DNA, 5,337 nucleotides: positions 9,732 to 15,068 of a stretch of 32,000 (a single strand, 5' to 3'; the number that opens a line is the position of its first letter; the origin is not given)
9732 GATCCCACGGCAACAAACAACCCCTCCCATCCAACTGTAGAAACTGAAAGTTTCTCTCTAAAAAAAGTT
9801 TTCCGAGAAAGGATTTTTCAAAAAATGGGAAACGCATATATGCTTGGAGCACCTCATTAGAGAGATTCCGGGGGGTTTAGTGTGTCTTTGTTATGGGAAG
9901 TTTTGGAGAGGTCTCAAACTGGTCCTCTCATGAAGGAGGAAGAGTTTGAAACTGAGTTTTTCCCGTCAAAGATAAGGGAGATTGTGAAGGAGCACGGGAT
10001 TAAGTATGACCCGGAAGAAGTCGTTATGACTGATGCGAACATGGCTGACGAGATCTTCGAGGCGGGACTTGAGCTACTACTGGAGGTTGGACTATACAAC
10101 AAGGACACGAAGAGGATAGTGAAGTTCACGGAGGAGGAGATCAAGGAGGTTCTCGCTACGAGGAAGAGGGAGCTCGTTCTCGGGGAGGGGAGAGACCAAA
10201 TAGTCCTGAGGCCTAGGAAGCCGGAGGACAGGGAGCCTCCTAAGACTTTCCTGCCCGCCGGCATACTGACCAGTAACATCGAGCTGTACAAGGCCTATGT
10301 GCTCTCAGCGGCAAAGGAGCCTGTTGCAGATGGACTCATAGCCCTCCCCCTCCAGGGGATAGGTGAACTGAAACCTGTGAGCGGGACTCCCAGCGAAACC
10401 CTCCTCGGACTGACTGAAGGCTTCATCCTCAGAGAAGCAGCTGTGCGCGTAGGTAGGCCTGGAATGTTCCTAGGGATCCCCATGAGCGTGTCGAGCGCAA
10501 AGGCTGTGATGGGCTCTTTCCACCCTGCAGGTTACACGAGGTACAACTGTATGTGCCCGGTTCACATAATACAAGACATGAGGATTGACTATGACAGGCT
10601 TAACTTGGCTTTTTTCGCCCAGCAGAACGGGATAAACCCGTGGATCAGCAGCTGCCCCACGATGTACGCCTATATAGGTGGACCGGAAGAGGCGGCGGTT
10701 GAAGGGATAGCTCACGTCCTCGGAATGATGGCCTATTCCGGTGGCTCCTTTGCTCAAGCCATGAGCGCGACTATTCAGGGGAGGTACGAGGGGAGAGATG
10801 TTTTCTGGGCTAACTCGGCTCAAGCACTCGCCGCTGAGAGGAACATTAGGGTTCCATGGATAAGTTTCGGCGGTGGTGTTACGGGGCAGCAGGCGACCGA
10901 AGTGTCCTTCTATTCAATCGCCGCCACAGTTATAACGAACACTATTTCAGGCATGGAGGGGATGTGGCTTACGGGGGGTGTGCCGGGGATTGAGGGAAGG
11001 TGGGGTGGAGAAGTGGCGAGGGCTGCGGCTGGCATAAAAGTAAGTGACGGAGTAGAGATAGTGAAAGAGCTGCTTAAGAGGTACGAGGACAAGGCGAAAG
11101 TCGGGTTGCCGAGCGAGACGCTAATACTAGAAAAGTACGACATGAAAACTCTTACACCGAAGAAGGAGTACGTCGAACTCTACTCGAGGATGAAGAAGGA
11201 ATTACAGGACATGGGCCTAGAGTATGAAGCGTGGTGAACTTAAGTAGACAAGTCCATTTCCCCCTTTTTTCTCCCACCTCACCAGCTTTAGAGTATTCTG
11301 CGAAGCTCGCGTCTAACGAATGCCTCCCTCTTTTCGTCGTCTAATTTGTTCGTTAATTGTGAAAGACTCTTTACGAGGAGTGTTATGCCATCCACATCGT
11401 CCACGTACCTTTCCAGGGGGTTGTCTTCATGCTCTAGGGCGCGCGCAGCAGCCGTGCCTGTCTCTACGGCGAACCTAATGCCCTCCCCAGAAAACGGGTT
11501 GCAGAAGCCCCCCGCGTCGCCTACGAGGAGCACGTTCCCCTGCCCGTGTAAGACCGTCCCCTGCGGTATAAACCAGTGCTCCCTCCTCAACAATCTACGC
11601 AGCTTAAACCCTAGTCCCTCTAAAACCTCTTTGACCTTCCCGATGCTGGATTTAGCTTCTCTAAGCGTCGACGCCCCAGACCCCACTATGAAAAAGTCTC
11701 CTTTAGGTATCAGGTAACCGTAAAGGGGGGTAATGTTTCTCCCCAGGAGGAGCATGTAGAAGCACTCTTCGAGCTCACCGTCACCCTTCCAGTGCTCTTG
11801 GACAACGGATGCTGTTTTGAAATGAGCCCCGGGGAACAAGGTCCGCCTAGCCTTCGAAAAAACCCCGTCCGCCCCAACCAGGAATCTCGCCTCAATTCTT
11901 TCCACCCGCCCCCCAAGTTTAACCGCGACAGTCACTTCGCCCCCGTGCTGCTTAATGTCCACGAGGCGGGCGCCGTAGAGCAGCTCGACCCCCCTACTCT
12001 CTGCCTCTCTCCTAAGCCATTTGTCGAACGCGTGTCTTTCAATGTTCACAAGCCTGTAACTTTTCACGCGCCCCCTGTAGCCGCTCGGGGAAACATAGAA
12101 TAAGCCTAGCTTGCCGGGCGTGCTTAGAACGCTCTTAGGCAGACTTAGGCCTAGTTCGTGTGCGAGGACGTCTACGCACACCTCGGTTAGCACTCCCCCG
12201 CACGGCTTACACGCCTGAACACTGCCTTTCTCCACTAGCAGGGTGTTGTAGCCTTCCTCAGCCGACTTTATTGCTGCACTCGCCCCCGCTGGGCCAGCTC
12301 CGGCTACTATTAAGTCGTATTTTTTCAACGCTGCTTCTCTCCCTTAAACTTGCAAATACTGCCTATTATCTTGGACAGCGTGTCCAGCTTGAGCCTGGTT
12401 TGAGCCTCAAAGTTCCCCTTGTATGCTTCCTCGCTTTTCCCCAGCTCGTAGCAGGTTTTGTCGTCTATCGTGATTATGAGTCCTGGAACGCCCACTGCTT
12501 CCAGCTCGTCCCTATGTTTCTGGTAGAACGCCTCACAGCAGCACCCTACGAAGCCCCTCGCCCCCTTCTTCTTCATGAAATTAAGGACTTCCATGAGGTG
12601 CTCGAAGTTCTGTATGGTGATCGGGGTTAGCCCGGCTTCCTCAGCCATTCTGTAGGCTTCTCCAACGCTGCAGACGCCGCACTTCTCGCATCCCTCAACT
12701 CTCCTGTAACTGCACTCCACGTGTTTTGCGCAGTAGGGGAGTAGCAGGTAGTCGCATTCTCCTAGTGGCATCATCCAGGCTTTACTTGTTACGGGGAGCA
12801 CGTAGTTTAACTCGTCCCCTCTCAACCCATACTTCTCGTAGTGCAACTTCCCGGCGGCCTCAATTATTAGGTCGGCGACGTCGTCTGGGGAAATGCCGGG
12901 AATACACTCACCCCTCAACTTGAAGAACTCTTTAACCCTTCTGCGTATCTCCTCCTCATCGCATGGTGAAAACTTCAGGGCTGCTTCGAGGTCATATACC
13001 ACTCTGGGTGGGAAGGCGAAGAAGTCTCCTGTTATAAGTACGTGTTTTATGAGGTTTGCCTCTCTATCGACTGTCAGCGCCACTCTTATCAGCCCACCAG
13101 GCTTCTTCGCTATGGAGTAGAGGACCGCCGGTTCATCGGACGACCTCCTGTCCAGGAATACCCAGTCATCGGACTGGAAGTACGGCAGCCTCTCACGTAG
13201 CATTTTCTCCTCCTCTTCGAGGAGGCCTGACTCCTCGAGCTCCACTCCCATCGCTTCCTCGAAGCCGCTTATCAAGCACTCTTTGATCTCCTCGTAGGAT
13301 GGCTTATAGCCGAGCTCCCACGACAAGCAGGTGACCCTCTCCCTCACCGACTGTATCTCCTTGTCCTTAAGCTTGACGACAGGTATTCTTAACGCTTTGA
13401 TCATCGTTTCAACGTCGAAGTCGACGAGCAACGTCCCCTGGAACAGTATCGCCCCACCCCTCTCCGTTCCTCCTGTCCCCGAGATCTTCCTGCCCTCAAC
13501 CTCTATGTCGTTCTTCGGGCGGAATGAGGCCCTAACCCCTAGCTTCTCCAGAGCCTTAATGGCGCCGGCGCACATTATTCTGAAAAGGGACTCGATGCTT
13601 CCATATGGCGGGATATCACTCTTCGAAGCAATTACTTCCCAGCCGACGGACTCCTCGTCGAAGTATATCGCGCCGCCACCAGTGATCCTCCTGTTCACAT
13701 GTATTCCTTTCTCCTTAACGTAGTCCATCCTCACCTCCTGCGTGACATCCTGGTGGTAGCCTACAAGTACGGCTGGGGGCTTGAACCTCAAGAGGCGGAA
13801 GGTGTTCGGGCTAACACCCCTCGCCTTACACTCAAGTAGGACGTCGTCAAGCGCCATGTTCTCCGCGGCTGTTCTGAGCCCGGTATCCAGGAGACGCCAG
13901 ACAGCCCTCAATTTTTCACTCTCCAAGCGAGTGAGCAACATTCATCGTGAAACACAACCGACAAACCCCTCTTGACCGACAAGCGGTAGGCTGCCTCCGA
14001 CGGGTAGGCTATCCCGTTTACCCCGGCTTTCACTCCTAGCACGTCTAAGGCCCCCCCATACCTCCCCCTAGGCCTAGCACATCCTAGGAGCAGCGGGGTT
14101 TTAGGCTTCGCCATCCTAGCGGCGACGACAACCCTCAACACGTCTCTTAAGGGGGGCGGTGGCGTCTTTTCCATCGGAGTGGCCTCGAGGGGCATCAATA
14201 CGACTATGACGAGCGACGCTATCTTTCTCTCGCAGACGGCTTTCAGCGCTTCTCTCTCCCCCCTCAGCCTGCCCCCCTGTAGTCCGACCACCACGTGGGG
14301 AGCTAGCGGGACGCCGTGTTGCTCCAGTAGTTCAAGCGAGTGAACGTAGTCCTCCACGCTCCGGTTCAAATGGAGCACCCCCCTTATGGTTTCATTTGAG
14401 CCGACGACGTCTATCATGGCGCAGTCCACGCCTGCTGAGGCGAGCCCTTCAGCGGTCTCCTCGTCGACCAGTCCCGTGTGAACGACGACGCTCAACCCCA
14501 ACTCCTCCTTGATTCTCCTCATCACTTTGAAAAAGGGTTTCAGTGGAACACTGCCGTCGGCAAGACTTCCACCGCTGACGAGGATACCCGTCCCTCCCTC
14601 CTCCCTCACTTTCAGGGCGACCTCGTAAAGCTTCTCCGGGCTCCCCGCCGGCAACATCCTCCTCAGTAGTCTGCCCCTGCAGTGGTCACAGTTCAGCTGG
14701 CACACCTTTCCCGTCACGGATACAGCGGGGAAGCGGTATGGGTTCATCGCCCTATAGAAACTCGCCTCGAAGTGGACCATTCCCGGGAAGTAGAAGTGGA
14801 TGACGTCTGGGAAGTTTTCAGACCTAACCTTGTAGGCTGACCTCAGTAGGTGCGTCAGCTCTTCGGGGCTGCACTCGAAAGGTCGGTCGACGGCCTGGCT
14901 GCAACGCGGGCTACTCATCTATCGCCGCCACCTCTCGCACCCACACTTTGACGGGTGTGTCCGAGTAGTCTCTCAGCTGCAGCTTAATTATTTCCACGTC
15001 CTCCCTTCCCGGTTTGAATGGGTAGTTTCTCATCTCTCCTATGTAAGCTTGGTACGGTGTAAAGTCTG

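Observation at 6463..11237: Candidate new pathway: KstD-like desaturase + Pyl-free MtmB + corrinoid protein + MtrH, a possible O2-independent C-demethylating 'aromatase' feeding C1 metabolism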

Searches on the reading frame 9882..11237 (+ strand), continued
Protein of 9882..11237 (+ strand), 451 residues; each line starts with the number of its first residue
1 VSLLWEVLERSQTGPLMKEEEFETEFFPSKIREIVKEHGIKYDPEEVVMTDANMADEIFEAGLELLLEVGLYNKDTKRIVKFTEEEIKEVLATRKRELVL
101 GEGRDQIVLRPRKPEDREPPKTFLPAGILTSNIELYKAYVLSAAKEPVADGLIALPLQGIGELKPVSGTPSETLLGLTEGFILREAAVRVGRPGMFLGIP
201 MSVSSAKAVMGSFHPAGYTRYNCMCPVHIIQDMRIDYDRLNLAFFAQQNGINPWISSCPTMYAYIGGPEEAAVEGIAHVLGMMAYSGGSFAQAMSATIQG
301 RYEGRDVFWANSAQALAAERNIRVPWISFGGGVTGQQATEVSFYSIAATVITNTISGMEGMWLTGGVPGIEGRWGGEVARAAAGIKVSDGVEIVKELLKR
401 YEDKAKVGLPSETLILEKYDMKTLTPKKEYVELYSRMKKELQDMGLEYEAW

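Call 88: find_encoding_contigs(protein=P0112, flank=10000, max_places=1)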
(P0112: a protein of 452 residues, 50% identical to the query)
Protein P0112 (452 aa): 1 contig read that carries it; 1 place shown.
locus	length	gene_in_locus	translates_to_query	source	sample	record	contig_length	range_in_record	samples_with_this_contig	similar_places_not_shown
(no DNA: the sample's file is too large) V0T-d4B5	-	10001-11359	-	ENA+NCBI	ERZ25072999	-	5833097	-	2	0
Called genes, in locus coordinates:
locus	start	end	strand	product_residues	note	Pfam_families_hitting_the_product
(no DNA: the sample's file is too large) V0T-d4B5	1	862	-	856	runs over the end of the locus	PF00672:HAMP, PF00015:MCPsignal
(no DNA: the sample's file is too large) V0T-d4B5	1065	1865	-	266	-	PF00106:adh_short, PF13561:adh_short_C2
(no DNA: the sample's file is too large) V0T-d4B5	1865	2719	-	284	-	PF00296:Bac_luciferase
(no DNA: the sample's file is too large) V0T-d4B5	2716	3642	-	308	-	PF00296:Bac_luciferase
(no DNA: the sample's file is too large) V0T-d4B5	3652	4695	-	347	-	PF00781:DAGK_cat (faint), PF01513:NAD_kinase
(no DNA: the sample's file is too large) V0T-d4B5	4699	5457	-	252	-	PF00106:adh_short, PF08659:KR, PF13561:adh_short_C2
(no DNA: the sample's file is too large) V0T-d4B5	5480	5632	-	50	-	-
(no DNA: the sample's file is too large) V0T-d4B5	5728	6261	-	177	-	-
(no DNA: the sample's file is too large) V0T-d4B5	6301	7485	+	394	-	PF04909:Amidohydro_2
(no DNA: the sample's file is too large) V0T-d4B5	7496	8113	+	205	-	PF01209:Ubie_methyltran (weak), PF13489:Methyltransf_23, PF13847:Methyltransf_31, PF08241:Methyltransf_11, PF08242:Methyltransf_12, PF13649:Methyltransf_25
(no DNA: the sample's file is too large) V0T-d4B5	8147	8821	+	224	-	PF00440:TetR_N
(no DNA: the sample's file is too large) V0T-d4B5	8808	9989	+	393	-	PF14251:PterinBD-DUF4346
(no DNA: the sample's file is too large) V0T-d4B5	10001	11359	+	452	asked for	PF05369:MtmB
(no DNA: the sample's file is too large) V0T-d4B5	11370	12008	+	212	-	PF02607:B12-binding_2 (weak), PF02310:B12-binding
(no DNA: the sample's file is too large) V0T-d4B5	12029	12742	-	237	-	PF01636:APH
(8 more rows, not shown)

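Call 89: find_encoding_contigs(protein=P0127, flank=10000, max_places=1)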
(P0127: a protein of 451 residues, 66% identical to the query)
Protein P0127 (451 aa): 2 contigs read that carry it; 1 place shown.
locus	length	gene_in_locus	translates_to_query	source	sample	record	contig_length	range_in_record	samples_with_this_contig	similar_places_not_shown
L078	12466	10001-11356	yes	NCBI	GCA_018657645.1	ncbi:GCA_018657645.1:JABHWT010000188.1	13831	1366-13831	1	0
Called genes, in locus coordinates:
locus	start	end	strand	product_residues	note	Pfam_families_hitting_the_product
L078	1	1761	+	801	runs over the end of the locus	PF00384:Molybdopterin, PF01568:Molydop_binding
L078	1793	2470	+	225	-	PF22113:Mtrc-MtrF_II-IV_dom (faint), PF03264:Cytochrom_NNT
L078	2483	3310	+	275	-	PF12849:PBP_like_2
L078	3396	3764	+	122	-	PF13473:Cupredoxin_1, PF00127:Copper-bind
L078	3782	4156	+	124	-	-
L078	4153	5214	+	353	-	-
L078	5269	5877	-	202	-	-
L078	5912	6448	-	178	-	PF16694:Cytochrome_P460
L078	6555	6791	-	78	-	PF13490:zf-HC2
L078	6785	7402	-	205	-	PF04542:Sigma70_r2, PF08281:Sigma70_r4_2, PF04545:Sigma70_r4 (weak)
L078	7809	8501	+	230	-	PF00440:TetR_N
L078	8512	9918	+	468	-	PF00303:Thymidylat_synt, PF14251:PterinBD-DUF4346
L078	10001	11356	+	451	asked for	PF05369:MtmB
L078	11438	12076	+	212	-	PF02607:B12-binding_2, PF02310:B12-binding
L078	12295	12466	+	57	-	PF00989:PAS (weak)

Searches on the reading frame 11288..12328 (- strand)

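Call 3: search_protein_families(library=pfam, proteins=[window:11288-12328:-])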
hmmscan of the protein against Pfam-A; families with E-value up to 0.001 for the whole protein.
window:11288-12328:- (346 aa): 10 families
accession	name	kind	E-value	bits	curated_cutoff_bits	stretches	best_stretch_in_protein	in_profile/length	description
PF01494.25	FAD_binding_3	-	2.1e-18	67.1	22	1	4-164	2-167/349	FAD binding domain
PF01266.30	DAO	-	1.3e-12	48.3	27.9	1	83-221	133-272/353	FAD dependent oxidoreductase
PF12831.13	FAD_oxidored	-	1.8e-10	41.2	27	1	5-151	1-141/416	FAD dependent oxidoreductase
PF00890.30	FAD_binding_2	-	4.5e-08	33.1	20.4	1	5-38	1-34/414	FAD binding domain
PF07992.20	Pyr_redox_2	-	6.2e-08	32.8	26.1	1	4-168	1-119/291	Pyridine nucleotide-disulphide oxidoreductase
PF13738.12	Pyr_redox_3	-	1.6e-05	24.7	30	0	7-37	1-32/305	Pyridine nucleotide-disulphide oxidoreductase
PF05834.18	Lycopene_cycl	-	7.1e-05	22.5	23.4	0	5-35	1-33/380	Lycopene cyclase protein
PF04820.20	Trp_halogenase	-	8e-05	22.1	21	0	96-156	155-213/458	Tryptophan halogenase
PF01134.28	GIDA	-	0.00017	21.2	22.1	1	5-36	1-33/391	Glucose inhibited division protein A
PF03486.20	HI0933_like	-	0.00024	21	50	0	5-36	2-33/244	HI0933-like protein Rossmann domain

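Call 4: search_protein_families(library=ncbifam, proteins=[window:11288-12328:-])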
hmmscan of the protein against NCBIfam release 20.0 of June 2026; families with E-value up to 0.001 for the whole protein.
window:11288-12328:- (346 aa): 72 families (the best 25 are shown)
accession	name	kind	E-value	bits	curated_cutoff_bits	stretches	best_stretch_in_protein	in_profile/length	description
TIGR02032.1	GG-red-SF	subfamily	2.1e-49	168.9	158.8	1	4-297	1-296/297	geranylgeranyl reductase family protein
NF008519.0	PRK11445.1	equivalog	1.9e-41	142.5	303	1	1-317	1-320/355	FAD-binding protein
TIGR02023.1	BchP-ChlP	subfamily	1.4e-35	123.1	343.3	1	4-301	1-301/388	geranylgeranyl diphosphate reductase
NF049967.1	QhpG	equivalog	3.2e-20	72.4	240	1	7-178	2-160/423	flavin-dependent monooxygenase QhpG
NF045655.1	MkRedMenJ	equivalog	7.4e-20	71.2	700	1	3-302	4-319/406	menaquinone reductase MenJ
TIGR02028.1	ChlP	equivalog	7.8e-19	67.7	505.3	1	7-313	4-319/398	geranylgeranyl reductase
NF005313.0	PRK06847.1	subfamily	1.3e-15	57.3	372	1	94-169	102-174/375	hypothetical protein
NF041080.1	DGGGPL_reductase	equivalog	1.3e-15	57.2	580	1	3-164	1-163/447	digeranylgeranylglycerophospholipid reductase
NF004780.0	PRK06126.1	subfamily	1.8e-13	49.7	445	1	95-178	123-207/552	hypothetical protein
NF007542.0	PRK10157.1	subfamily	1.8e-12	46.7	610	1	4-159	6-165/428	FAD-dependent oxidoreductase FixC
NF053548.1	violacein_VioC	equivalog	4.3e-12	45.9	760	1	94-164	106-175/429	NADP-dependent violacein biosynthesis oxygenase VioC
NF005062.0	PRK06475.1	equivalog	1.5e-11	43.8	524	1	110-163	120-173/401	FAD-binding protein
NF004829.0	PRK06183.1-3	subfamily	1.9e-11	43.4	390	1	105-164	118-181/520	bifunctional 3-(3-hydroxy-phenyl)propionate/3-hydroxycinnamic acid hydroxylase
NF007450.0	PRK10015.1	subfamily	9.4e-11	41.1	466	1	2-164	4-170/429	FAD-dependent oxidoreductase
NF038171.1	maturase_LodB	equivalog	9.6e-11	41.4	400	0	94-164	95-167/361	lysine-epsilon-oxidase maturase LodB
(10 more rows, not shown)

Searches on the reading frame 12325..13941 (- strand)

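Call 3: search_protein_families(library=pfam, proteins=[window:12325-13941:-])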
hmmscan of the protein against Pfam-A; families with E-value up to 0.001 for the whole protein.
window:12325-13941:- (538 aa): 4 families
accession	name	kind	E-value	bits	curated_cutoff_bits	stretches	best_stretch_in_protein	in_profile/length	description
PF21948.1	LplA-B_cat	-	2.7e-50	171.6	27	1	25-227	2-199/200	Lipoyl protein ligase A/B catalytic domain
PF01976.22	DUF116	-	2.9e-09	37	25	1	398-499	42-143/155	Protein of unknown function DUF116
PF10437.14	Lip_prot_lig_C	-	1.3e-05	25.5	24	1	281-359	13-85/85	Bacterial lipoate protein ligase C-terminus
PF03099.24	BPL_LplA_LipB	-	2.1e-05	24.9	21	1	61-176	2-133/133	Biotin/lipoate A/B protein ligase family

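Call 4: search_protein_families(library=ncbifam, proteins=[window:12325-13941:-])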
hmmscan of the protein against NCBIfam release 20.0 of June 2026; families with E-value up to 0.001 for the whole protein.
window:12325-13941:- (538 aa): 5 families
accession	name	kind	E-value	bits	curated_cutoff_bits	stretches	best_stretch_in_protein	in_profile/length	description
TIGR00545.2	lipoyltrans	equivalog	9.3e-53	179.3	280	1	24-359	10-327/328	lipoate--protein ligase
NF053751.1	LplAB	exception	2.4e-40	138.6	550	1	15-261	100-344/348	lipoate-protein ligase LplAB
NF053750.1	LplA_large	exception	4.3e-38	131.1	480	1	28-251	13-238/248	lipoate-protein ligase large subunit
NF053790.1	LplA_LipA_fuse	exception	3.3e-33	115.1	800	1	55-339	41-306/606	bifunctional lipoate--protein ligase/lipoyl synthase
NF053749.1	LplB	equivalog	2.1e-13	50.3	65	1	279-359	4-82/86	lipoate-protein ligase small subunit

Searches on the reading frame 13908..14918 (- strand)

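Call 3: search_protein_families(library=pfam, proteins=[window:13908-14918:-])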
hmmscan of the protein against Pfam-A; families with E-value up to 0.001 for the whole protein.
window:13908-14918:- (336 aa): 1 family
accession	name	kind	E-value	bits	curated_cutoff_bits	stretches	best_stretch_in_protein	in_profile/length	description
PF04055.27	Radical_SAM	-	8.5e-11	42.7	29.5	1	69-206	3-144/166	Radical SAM superfamily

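Call 4: search_protein_families(library=ncbifam, proteins=[window:13908-14918:-])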
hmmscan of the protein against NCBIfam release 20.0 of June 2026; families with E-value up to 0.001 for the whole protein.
window:13908-14918:- (336 aa): 5 families
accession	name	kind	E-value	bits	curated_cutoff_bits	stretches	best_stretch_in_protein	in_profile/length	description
NF053742.1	LipS1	equivalog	2.2e-72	243.9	230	1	60-328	4-268/268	LipS1 family lipoyl synthase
TIGR00433.2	bioB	equivalog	4e-14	52.6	225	1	72-304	50-282/307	biotin synthase BioB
TIGR03957.1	rSAM_HmdB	equivalog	5.9e-08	32.3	320.9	1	99-273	81-252/317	5,10-methenyltetrahydromethanopterin hydrogenase cofactor biosynthesis protein HmdB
TIGR02495.1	NrdG2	equivalog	5.8e-07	29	131.15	1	72-205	25-157/193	anaerobic ribonucleoside-triphosphate reductase activating protein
TIGR03910.1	pyrrolys_PylB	equivalog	1.5e-06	27.4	348.2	1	129-273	127-270/347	methylornithine synthase PylB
